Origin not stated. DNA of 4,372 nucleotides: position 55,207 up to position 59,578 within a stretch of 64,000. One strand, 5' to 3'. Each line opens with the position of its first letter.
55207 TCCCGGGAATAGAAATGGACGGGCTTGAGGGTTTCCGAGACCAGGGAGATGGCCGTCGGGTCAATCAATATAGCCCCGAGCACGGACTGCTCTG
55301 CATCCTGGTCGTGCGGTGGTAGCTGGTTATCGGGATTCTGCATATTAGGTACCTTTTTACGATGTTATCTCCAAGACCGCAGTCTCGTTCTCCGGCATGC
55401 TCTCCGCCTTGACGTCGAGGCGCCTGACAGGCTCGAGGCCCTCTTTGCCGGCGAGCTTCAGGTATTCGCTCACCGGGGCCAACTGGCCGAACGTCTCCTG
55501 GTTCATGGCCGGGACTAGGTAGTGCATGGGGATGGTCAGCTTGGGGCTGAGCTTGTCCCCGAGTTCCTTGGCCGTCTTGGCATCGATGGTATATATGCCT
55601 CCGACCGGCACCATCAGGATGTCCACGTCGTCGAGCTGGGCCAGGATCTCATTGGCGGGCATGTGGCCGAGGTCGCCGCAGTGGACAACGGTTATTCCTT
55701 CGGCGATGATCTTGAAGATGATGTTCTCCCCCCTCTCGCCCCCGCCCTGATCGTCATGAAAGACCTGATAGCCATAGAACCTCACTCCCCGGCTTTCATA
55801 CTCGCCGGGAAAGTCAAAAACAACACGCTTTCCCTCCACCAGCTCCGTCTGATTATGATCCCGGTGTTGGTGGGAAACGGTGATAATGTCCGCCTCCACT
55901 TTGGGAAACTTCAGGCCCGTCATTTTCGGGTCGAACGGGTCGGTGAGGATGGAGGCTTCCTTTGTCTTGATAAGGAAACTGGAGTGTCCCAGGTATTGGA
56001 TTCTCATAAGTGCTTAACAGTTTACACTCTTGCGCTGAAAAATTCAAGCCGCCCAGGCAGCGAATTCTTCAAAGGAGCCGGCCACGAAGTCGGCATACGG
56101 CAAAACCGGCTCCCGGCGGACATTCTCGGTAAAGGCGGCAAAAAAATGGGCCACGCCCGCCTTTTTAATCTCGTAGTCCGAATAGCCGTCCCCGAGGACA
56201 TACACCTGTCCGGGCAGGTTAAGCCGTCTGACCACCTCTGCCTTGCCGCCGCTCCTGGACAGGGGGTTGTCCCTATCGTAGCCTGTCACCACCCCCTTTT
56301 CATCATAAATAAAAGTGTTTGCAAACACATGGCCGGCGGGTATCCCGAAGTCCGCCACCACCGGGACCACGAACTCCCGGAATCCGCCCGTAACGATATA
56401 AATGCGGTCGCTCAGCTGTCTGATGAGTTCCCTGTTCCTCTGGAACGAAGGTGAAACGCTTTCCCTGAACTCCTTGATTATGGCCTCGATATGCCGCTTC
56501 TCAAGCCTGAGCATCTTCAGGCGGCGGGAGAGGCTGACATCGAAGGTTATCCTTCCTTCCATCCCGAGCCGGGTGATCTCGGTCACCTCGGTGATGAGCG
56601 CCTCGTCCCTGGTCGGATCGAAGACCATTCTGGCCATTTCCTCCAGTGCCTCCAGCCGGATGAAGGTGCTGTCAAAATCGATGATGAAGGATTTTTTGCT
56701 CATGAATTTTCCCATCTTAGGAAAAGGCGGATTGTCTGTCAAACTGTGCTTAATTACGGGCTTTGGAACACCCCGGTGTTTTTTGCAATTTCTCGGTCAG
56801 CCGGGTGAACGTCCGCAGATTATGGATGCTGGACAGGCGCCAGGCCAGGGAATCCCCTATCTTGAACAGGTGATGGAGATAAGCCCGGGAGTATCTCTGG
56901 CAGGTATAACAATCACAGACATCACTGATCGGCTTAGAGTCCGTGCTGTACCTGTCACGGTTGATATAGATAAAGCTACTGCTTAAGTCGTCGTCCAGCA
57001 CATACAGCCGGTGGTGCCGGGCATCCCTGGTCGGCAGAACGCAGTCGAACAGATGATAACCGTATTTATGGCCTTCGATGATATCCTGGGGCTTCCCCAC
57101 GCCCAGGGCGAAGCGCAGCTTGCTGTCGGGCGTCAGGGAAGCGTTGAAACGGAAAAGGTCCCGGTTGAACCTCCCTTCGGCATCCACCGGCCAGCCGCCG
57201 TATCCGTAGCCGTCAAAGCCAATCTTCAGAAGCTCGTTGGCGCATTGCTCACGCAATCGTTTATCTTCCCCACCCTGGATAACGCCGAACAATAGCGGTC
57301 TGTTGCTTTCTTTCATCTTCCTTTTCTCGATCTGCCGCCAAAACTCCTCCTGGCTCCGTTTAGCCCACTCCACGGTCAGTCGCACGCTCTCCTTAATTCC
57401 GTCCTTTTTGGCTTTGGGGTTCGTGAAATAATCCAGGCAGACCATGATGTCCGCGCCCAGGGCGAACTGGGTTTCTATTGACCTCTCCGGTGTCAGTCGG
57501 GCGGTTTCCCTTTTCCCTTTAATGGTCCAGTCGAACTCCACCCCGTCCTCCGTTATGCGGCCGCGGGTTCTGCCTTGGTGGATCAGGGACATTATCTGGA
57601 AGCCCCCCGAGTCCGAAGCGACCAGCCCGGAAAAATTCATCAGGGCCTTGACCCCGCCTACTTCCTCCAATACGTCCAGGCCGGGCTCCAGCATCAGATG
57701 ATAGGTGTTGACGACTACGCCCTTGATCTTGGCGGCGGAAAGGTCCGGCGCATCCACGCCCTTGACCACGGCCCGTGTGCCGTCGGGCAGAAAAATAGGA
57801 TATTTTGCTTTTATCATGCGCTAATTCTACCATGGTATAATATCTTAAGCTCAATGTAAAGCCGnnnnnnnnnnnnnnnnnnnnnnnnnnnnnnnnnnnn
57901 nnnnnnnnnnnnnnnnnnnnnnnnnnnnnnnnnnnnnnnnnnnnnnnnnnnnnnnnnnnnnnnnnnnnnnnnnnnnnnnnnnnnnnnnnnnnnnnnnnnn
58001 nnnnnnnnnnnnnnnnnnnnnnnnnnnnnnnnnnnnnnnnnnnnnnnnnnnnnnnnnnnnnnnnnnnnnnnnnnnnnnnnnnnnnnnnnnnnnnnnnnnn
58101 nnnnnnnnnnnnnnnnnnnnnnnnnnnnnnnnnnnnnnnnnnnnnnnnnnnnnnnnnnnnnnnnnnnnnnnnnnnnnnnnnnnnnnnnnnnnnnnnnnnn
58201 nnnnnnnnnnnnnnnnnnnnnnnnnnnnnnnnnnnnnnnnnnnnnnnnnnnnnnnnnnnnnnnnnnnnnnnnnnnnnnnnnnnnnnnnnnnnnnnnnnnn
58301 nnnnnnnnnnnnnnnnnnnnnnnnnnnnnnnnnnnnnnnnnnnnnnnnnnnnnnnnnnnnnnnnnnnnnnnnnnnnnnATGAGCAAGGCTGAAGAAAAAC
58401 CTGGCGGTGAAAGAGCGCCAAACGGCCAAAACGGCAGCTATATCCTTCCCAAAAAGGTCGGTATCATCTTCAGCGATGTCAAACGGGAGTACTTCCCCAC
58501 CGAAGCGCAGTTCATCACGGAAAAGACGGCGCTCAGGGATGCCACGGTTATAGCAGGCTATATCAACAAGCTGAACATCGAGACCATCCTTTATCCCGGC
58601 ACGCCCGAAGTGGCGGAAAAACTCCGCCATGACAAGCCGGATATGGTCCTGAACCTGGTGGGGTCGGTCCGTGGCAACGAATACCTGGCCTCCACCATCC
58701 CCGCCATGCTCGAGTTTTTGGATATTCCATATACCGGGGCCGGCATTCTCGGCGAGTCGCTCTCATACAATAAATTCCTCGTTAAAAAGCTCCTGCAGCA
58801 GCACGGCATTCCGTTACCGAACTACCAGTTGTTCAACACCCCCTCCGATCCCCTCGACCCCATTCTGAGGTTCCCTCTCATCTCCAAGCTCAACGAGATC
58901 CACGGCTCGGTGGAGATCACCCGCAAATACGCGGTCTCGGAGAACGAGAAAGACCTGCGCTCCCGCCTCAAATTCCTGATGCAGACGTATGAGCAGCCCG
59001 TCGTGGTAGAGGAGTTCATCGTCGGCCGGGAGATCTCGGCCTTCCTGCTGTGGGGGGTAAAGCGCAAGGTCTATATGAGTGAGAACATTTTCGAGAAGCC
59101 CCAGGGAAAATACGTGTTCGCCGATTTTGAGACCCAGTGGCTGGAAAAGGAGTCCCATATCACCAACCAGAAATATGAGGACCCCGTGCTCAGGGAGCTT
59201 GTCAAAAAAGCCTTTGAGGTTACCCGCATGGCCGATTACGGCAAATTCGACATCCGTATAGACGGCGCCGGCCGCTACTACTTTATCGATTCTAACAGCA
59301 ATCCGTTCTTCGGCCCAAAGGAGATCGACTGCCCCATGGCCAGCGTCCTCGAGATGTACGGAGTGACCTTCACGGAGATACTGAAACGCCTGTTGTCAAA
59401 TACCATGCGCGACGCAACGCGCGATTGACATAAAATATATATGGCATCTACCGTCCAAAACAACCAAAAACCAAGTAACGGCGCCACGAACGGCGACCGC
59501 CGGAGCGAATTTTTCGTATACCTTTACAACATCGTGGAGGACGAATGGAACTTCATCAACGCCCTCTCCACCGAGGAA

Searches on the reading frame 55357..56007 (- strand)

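Call 25: search_protein_families(library=ncbifam, proteins=[window:55357-56007:-], max_evalue=1e-10)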
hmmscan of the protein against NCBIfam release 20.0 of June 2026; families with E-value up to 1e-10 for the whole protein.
window:55357-56007:- (216 aa): 1 family
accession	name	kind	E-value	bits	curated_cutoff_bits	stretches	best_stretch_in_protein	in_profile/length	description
NF001911.0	PRK00685.1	equivalog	1.8e-22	79.9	144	0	90-164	121-195/228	metal-dependent hydrolase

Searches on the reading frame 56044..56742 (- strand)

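Call 25: search_protein_families(library=ncbifam, proteins=[window:56044-56742:-], max_evalue=1e-10)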
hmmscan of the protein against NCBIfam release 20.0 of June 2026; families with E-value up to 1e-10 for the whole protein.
window:56044-56742:- (232 aa): 2 families
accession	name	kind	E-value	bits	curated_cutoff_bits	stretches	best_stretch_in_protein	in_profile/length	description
TIGR00338.1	serB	equivalog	1.1e-20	74.1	144.15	1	12-209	10-198/219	phosphoserine phosphatase SerB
TIGR01488.1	HAD-SF-IB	subfamily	8.1e-16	58.5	45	1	19-192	2-173/177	HAD-IB family phosphatase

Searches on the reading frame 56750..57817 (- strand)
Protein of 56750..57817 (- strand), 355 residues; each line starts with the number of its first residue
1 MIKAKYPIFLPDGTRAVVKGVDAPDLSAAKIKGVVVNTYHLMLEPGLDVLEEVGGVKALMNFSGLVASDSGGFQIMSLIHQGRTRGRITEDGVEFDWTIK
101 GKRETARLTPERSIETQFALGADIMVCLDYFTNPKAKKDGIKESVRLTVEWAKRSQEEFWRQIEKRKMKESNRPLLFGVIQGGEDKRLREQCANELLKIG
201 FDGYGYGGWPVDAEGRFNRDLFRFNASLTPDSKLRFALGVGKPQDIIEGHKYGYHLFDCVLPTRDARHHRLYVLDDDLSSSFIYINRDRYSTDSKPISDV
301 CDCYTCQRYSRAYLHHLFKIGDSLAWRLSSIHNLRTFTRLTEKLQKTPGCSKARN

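Call 25: search_protein_families(library=ncbifam, proteins=[window:56750-57817:-], max_evalue=1e-10)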
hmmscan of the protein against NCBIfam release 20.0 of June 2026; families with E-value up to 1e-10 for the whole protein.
window:56750-57817:- (355 aa): 3 families
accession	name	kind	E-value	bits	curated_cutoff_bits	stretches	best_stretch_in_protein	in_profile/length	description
TIGR00430.1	Q_tRNA_tgt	equivalog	9.9e-90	301.1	306.75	1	5-346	23-345/368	tRNA guanosine(34) transglycosylase Tgt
TIGR00449.1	tgt_general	superfamily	7.8e-86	288.2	47.6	1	5-346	23-344/367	tRNA-guanine transglycosylase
TIGR00432.2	arcsn_tRNA_tgt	equivalog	1.5e-14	53.3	350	0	108-208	101-191/441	tRNA guanosine(15) transglycosylase TgtA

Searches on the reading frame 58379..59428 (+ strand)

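Call 25: search_protein_families(library=ncbifam, proteins=[window:58379-59428:+], max_evalue=1e-10)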
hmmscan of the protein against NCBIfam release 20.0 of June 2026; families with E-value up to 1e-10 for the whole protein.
window:58379-59428:+ (349 aa): 8 families
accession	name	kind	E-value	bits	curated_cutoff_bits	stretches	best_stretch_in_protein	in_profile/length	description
NF002378.0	PRK01372.1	subfamily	3e-25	88.6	243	1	62-344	34-303/305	D-alanine--D-alanine ligase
TIGR01205.1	D_ala_D_alaTIGR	subfamily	8.1e-24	84.2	245.65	1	84-341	62-316/318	D-alanine--D-alanine ligase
NF002528.0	PRK01966.1-4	subfamily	4.9e-15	55.2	262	1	104-346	114-362/366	D-alanine--D-alanine ligase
NF002527.0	PRK01966.1-3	equivalog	8.8e-15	54.7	310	1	88-311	78-300/332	D-alanine--D-alanine ligase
NF002526.0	PRK01966.1-2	equivalog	1.8e-14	53.4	449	1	83-340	90-345/362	D-alanine--D-alanine ligase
NF011169.0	PRK14571.1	equivalog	3.9e-12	46.1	404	1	87-344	54-297/300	D-alanyl-alanine synthetase A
NF011168.0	PRK14570.1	equivalog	1.8e-11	44.1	505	1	88-253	89-252/364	D-alanyl-alanine synthetase A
NF002529.0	PRK01966.1-5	equivalog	2e-11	43.4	472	1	106-340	102-334/348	D-alanine--D-alanine ligase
